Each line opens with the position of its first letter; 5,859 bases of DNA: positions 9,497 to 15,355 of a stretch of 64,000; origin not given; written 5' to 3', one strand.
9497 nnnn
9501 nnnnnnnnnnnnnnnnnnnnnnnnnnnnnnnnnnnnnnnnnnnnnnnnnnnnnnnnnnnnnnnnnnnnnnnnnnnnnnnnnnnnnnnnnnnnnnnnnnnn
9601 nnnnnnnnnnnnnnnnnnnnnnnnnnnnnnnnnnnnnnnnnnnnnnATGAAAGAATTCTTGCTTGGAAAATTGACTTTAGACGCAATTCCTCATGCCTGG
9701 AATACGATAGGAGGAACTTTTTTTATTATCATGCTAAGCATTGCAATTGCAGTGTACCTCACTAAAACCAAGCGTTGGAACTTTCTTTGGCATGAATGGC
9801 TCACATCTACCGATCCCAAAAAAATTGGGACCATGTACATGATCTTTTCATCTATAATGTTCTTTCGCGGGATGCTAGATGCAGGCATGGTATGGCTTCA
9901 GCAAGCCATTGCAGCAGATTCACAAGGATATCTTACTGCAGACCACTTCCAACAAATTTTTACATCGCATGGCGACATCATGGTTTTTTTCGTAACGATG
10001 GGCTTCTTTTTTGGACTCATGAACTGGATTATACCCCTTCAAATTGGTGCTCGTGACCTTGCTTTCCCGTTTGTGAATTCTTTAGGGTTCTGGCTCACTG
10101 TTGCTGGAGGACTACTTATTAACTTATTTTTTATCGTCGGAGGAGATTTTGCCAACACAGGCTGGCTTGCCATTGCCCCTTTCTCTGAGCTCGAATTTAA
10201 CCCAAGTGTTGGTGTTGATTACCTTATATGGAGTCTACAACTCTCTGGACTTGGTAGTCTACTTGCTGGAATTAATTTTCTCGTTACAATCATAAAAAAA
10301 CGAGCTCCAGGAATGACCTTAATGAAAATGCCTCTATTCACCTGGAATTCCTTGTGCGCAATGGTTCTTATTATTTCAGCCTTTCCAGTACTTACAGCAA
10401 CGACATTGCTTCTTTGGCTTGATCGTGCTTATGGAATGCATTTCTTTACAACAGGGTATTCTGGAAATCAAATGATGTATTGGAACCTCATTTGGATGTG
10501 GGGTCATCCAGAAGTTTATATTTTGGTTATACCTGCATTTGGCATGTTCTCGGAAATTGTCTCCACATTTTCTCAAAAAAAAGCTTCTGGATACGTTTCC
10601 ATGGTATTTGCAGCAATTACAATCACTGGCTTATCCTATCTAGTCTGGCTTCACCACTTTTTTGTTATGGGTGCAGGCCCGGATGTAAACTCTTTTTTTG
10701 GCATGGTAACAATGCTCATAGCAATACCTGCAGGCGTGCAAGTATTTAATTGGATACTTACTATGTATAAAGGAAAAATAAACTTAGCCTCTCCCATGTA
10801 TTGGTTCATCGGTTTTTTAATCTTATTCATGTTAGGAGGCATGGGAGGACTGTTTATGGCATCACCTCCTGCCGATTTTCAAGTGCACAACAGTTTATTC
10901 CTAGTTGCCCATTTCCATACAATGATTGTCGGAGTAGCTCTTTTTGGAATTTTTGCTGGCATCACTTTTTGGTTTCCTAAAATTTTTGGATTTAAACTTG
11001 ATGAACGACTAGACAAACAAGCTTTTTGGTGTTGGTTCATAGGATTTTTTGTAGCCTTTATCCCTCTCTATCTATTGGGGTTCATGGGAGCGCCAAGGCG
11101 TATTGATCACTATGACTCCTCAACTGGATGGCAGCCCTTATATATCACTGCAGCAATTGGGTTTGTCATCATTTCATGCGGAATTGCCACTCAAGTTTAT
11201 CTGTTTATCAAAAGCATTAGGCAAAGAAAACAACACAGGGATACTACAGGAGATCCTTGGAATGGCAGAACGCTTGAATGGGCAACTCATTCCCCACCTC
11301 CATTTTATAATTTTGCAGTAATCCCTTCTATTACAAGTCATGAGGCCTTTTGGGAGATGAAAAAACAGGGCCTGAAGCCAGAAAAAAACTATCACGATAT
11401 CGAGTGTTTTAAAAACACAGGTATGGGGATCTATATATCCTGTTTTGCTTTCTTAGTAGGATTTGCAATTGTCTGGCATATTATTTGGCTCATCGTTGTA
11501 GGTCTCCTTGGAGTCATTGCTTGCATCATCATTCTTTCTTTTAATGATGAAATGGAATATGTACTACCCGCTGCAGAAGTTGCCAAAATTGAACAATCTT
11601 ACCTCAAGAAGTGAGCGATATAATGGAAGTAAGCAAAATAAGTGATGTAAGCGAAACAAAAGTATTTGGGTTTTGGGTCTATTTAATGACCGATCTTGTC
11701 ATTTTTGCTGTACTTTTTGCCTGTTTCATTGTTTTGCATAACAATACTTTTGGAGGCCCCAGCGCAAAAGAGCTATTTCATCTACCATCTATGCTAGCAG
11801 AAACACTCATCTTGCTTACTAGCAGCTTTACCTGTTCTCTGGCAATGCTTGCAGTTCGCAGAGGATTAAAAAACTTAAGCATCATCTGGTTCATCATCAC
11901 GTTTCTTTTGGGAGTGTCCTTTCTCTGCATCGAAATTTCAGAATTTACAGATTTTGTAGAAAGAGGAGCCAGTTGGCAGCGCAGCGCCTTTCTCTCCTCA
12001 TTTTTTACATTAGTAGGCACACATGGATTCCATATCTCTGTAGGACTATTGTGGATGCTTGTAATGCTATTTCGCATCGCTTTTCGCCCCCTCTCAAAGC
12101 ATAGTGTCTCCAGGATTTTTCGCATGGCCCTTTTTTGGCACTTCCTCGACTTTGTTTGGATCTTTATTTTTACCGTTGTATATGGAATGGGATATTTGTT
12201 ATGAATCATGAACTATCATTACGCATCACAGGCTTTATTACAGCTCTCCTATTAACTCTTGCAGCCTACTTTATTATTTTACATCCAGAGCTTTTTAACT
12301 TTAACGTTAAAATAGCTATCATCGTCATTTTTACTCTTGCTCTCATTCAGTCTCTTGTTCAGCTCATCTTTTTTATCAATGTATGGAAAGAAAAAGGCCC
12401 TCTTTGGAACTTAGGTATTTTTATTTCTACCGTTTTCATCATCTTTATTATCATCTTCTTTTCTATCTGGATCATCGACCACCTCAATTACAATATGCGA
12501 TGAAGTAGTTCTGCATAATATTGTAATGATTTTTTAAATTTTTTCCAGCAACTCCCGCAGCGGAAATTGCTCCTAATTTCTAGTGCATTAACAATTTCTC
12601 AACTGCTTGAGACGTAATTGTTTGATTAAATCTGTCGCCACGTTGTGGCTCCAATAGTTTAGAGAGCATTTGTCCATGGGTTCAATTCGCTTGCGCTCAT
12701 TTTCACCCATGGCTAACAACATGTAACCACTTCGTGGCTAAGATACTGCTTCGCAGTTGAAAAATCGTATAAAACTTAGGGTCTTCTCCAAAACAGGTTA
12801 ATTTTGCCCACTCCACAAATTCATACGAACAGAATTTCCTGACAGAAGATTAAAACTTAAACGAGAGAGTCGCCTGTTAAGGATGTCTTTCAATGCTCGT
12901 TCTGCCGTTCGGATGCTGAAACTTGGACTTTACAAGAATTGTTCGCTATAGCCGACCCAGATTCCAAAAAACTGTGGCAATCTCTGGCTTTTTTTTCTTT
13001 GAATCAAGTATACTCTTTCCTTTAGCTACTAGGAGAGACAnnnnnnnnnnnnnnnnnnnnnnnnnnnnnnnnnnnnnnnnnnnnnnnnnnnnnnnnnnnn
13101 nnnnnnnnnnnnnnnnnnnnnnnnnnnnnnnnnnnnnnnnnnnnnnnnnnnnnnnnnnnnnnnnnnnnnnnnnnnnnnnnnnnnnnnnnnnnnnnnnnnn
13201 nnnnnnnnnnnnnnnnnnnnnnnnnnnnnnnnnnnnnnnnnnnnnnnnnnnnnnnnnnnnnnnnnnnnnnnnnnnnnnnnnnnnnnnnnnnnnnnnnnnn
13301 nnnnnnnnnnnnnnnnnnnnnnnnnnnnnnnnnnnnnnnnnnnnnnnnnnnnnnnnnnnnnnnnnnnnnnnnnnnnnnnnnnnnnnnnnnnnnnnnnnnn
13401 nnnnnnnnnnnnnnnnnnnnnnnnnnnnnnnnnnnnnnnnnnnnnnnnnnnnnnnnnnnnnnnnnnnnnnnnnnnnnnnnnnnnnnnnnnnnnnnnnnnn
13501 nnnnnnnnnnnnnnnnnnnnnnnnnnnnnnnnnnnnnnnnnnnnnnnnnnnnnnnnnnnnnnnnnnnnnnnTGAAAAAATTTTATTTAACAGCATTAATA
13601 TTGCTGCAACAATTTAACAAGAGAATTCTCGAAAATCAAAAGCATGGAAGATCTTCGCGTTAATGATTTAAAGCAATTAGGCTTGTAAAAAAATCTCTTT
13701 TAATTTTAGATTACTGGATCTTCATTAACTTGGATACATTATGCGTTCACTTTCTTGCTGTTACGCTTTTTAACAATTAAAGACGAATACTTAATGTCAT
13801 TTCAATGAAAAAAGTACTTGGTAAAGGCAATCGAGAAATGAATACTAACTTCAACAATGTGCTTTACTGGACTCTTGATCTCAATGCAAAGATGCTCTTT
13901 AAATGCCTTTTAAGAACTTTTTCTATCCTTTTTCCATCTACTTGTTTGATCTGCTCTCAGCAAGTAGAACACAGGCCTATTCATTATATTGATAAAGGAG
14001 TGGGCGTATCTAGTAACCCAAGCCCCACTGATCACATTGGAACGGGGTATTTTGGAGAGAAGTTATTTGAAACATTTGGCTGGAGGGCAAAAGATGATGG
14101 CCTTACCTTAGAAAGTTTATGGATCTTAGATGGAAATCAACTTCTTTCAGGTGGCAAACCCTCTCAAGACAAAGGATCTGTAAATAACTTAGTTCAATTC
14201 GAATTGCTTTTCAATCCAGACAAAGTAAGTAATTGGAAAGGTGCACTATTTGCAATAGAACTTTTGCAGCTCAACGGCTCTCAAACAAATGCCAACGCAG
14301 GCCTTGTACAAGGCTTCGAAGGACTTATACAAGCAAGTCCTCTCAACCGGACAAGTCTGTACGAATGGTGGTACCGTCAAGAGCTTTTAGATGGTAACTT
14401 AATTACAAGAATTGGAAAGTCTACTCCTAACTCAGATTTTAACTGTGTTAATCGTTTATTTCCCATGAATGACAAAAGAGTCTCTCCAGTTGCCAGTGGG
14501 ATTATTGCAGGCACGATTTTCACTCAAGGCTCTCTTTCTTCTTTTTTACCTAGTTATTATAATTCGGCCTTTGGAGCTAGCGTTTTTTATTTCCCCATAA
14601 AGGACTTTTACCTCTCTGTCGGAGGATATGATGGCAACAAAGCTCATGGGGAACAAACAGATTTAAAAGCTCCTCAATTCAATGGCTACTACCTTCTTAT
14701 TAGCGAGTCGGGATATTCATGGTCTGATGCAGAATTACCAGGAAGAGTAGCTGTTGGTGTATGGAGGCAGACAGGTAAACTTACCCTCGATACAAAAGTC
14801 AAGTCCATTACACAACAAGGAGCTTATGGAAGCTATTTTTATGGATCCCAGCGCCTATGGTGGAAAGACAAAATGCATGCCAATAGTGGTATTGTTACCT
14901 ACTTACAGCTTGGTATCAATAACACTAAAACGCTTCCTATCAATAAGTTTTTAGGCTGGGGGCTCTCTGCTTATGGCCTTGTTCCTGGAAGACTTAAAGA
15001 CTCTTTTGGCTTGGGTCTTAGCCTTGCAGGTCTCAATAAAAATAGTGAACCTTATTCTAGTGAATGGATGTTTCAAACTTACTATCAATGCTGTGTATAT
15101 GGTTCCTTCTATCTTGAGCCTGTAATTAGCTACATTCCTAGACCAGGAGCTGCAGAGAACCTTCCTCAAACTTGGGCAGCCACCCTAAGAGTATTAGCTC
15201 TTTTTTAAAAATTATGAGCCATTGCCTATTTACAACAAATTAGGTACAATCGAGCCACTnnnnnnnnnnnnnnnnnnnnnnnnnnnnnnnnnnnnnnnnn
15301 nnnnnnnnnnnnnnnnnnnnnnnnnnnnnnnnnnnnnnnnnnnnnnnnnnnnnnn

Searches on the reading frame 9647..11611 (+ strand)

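Call 23: search_protein_families(library=pfam, proteins=[window:9647-11611:+], max_evalue=0.0001)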
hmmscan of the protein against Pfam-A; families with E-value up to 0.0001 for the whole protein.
window:9647-11611:+ (655 aa): 1 family
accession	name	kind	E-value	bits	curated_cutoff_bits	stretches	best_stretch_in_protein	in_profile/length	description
PF00115.25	COX1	-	1.9e-136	455.9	34.8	1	59-507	1-435/436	Cytochrome C and Quinol oxidase polypeptide I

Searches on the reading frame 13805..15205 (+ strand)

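Call 23: search_protein_families(library=pfam, proteins=[window:13805-15205:+], max_evalue=0.0001)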
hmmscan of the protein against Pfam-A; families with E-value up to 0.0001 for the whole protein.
window:13805-15205:+ (467 aa): 1 family
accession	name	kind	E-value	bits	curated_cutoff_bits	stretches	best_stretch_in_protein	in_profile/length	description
PF04966.18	OprB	-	2.7e-28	99.9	22.9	1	130-463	10-368/372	Carbohydrate-selective porin, OprB family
